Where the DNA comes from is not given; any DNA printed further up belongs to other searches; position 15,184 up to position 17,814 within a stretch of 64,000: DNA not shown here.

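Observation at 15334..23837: Operon of secreted proteins: Cys-to-Ser transglutaminase-like protein, giant 5x discoidin / PPC / 2x vWA protein, lipoprotein and hypothetical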

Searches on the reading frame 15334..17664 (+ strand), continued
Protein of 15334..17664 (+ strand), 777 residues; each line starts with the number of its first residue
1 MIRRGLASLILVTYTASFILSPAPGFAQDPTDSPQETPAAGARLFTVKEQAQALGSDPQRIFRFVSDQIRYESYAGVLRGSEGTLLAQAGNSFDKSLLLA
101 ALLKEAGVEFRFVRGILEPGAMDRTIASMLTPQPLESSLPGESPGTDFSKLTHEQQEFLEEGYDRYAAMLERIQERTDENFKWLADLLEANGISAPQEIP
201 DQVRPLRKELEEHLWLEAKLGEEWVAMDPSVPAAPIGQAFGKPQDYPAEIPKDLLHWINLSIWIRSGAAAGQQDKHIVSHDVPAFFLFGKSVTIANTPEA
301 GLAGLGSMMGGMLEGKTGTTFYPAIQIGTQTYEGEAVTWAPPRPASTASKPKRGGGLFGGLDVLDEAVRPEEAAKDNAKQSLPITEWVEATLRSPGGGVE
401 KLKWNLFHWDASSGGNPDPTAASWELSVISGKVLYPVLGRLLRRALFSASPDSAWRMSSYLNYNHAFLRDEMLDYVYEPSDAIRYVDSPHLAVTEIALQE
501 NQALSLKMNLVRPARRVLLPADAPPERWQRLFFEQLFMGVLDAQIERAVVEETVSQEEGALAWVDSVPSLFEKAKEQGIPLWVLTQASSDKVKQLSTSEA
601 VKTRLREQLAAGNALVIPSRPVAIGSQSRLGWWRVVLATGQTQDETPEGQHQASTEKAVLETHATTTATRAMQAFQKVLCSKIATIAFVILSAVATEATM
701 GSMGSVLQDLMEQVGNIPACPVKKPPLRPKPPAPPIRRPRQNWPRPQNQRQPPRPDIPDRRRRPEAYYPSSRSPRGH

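Call 48: search_protein_families(library=padloc, proteins=[window:15334-17664:+], max_evalue=0.01)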
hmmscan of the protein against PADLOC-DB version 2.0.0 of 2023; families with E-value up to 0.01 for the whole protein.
window:15334-17664:+ (777 aa): 0 families

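Call 53: predict_structure(alignment_id=A3)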
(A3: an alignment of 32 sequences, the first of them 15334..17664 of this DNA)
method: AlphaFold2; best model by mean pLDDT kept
length: 777 residues; sequences in the alignment: 32
mean_pLDDT: 75.3   pTM: 0.75
mean pLDDT of the five models: 75.3, 73.6, 72.6, 72.2, 71.3
residues with pLDDT >= 90: 350; 70-90: 149; 50-70: 90; < 50: 188
segments of 3 or more residues with pLDDT < 50: 1-8, 14-41, 140-144, 307-309, 349-356, 358-369, 658-777
pLDDT, mean of each block of 10 residues (from residue 1): 47 45 37 37 77 95 94 96 94 98 98 97 93 63 58 81 87 95 96 89 92 98 97 92 97 97 85 90 93 85 55 58 90 86 56 45 47 51 84 94 85 64 90 85 70 71 92 79 91 86 82 90 88 93 94 69 84 96 97 92 94 97 90 95 86 56 39 44 44 41 45 38 39 43 37 36 40 35
secondary structure, 60 per line:
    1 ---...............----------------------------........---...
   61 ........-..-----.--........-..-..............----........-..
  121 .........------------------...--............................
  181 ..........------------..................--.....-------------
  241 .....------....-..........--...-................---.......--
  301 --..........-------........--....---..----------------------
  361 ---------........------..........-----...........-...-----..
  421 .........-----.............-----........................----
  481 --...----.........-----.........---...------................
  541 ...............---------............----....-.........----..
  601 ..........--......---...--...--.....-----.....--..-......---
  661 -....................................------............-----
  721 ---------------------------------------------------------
elements in order (helices of 4 or more, strands of 3 or more residues): H4-18 H47-54 H58-68 H80-87 H92-105 E110-117 H119-129 H153-190 H203-211 E212-220 E223-227 E241-245 E257-266 E273-283 H284-287 E292-298 H303-312 E320-327 E330-333 H370-377 E384-393 E399-409 E422-429 H435-447 H453-476 E483-485 E490-498 E504-512 E516-518 H525-555 H567-576 E581-584 H586-594 H599-610 E613-618 E622-624 E627-629 E632-636 E642-646 E652-657 H662-697 H704-715

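Call 63: find_encoding_contigs(protein=P0015, flank=9000, max_places=1)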
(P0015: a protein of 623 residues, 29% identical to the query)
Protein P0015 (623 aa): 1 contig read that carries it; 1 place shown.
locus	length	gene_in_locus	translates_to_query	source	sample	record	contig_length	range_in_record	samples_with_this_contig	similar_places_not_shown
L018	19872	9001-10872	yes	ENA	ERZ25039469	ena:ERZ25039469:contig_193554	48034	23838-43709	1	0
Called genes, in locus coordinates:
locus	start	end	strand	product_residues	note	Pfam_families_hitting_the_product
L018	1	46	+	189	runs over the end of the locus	-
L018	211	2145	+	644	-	PF13727:CoA_binding_3, PF04321:RmlD_sub_bind, PF01073:3Beta_HSD, PF01370:Epimerase, PF02719:Polysacc_synt_2, PF07993:NAD_binding_4 (faint), PF13460:NAD_binding_10 (weak), PF16363:GDP_Man_Dehyd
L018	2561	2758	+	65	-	-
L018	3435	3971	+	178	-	-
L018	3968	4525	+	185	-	PF02388:FemAB (faint), PF13480:Acetyltransf_6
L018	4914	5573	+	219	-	-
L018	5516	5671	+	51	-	-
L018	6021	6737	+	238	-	PF08281:Sigma70_r4_2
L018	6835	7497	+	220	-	PF04075:F420H2_quin_red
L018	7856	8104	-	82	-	-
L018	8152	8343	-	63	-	-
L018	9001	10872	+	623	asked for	PF01841:Transglut_core (faint)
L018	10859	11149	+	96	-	-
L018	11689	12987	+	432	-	-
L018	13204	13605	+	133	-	-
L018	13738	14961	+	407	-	-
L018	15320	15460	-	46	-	-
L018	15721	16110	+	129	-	PF13519:VWA_2 (weak)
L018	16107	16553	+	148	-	-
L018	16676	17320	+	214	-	PF04542:Sigma70_r2, PF08281:Sigma70_r4_2, PF04545:Sigma70_r4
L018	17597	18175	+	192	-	-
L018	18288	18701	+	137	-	PF02739:5_3_exonuc_N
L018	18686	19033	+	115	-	PF01367:5_3_exonuc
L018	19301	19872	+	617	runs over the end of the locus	PF00476:DNA_pol_A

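Call 64: find_encoding_contigs(protein=P0024, flank=9000, max_places=1)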
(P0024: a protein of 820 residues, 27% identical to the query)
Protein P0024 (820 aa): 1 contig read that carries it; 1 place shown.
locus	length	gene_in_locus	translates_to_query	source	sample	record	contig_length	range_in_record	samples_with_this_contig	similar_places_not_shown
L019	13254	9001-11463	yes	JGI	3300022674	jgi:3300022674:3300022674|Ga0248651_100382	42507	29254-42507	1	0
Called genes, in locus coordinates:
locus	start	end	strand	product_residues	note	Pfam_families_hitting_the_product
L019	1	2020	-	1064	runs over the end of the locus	PF17210:SdrD_B (faint), PF22904:NOMO1-like_2nd (faint), PF13715:CarbopepD_reg_2 (faint), PF05048:NosD (weak), PF13229:Beta_helix, PF13620:CarboxypepD_reg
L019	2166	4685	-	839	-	PF00069:Pkinase, PF07714:PK_Tyr_Ser-Thr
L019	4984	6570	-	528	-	PF03704:BTAD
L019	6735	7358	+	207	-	-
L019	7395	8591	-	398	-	PF01053:Cys_Met_Meta_PP, PF06838:Met_gamma_lyase (faint), PF00155:Aminotran_1_2 (weak), PF01041:DegT_DnrJ_EryC1 (weak), PF01212:Beta_elim_lyase (weak)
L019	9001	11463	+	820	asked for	-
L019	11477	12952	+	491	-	-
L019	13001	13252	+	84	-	?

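Call 65: find_encoding_contigs(protein=P0019, flank=9000, max_places=1)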
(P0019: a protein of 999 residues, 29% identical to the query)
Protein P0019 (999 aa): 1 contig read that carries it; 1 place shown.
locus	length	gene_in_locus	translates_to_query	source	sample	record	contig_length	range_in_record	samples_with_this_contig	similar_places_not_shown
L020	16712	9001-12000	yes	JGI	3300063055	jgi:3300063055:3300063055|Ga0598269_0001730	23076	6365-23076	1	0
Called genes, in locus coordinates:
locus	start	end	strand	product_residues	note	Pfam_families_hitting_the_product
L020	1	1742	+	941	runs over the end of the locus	PF13620:CarboxypepD_reg, PF24025:Ig_DR_A0283-like (faint), PF07715:Plug (weak), PF25183:OMP_b-brl_4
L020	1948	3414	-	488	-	-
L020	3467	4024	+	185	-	-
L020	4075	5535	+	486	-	PF13646:HEAT_2 (weak)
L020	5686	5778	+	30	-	-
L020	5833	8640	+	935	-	PF00754:F5_F8_type_C, PF22633:F5_F8_type_C_2 (faint), PF13519:VWA_2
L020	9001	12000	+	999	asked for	-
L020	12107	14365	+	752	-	PF11611:DUF4352 (faint)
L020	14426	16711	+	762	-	?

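Call 71: fold_search(model_id=the predicted structure, library=pdb)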
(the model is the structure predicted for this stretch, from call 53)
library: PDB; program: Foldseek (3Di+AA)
matches with E <= 10: 686; with E <= 0.001: 0
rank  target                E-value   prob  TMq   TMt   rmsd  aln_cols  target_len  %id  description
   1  8j07_7                2.2e-03  0.41  0.11  0.14  30.5       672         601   12  96nm repeat of human respiratory doublet microtubule and associated axonemal complexes (released 2023-07-26)
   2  9fqr_Qy               7.2e-03  0.38  0.12  0.15  27.5       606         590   14  96-nm repeat of axonemal doublet microtubules from bovine sperm (released 2025-03-26)
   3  8glv_Eb               8.0e-03  0.18  0.11  0.07  39.3       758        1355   10  96-nm repeat unit of doublet microtubules from Chlamydomonas reinhardtii flagella (released 2023-05-31)
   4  3rwt_A                2.6e-02  0.08  0.06  0.12  25.2       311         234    9  Crystal structure of circular permutated Red Fluorescent Protein mKate(cp 154-153) (released 2011-06-15)
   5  5cl2_A                6.6e-02  0.13  0.07  0.17  23.7       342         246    8  Crystal structure of Spo0M, sporulation control protein, from Bacillus subtilis. (released 2015-12-16)
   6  8bp6_A                8.1e-02  0.06  0.06  0.10  26.1       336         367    7  Structure of MHC-class I related molecule MR1 with bound M3Ade. (released 2023-11-29)
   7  4gej_E                8.9e-02  0.35  0.06  0.25  16.0       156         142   15  N-terminal domain of VDUP-1 (released 2013-02-27)
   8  8xjc_B                8.9e-02  0.05  0.06  0.12  25.2       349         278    6  a novel haemophore of of Riemerella anatipestifer (released 2025-06-25)
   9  4pj8_A                9.4e-02  0.07  0.06  0.14  24.9       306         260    6  Structure of human MR1-5-OP-RU in complex with human MAIT TRBV20 TCR (released 2014-07-02)
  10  4gej_B                9.9e-02  0.33  0.07  0.27  12.1       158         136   12  N-terminal domain of VDUP-1 (released 2013-02-27)
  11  4ll1_C                9.9e-02  0.14  0.07  0.15  26.4       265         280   12  The structure of the TRX and TXNIP complex (released 2014-02-05)
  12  8bp6_B                9.9e-02  0.06  0.06  0.10  25.6       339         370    8  Structure of MHC-class I related molecule MR1 with bound M3Ade. (released 2023-11-29)
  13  4gej_J                1.2e-01  0.28  0.06  0.24  14.1       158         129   11  N-terminal domain of VDUP-1 (released 2013-02-27)
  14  4gej_H                1.2e-01  0.28  0.06  0.24  17.4       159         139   12  N-terminal domain of VDUP-1 (released 2013-02-27)
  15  4iiq_C                1.2e-01  0.07  0.06  0.11  27.4       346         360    7  Crystal structure of a human MAIT TCR in complex with bovine MR1 (released 2013-04-24)
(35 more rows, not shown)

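Call 73: search_protein_families(library=phrogs, proteins=[window:15334-17664:+], max_evalue=0.1)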
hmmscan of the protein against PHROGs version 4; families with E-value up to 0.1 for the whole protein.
window:15334-17664:+ (777 aa): 1 family
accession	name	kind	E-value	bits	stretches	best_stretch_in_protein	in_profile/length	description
phrog_11639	-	unknown function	0.068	12.2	1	509-627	434-548/827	-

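Call 85: search_protein_families(library=pfam, proteins=[P0027, P0029, P0034, P0136, P0048, P0040, P0045, P0181], max_evalue=0.001)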
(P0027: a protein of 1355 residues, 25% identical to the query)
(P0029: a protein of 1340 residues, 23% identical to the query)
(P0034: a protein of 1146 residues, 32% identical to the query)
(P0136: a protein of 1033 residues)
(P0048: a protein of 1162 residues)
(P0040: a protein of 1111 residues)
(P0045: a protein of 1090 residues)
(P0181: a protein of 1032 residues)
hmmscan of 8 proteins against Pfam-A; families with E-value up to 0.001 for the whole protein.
P0027 (1355 aa): 0 families

P0029 (1340 aa): 0 families

P0034 (1146 aa): 1 family
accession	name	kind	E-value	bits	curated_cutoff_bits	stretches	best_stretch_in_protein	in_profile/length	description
PF01841.26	Transglut_core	-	4.2e-13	50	23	1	272-401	3-102/108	Transglutaminase-like superfamily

P0136 (1033 aa): 1 family
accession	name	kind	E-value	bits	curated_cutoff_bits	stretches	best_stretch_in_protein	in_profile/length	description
PF01841.26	Transglut_core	-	1.1e-05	26.1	23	1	78-257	11-108/108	Transglutaminase-like superfamily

P0048 (1162 aa): 1 family
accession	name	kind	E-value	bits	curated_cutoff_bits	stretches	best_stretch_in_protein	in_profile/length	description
PF01841.26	Transglut_core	-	0.00024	21.8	23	0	362-536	19-107/108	Transglutaminase-like superfamily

P0040 (1111 aa): 0 families

P0045 (1090 aa): 1 family
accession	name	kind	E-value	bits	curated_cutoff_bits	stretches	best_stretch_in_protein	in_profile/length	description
PF13240.11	Zn_Ribbon_1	-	8.1e-05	22.7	25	1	3-24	2-23/23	zinc-ribbon domain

P0181 (1032 aa): 1 family
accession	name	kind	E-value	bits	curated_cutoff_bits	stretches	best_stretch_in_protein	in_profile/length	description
PF01841.26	Transglut_core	-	8.9e-09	36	23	1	295-462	11-108/108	Transglutaminase-like superfamily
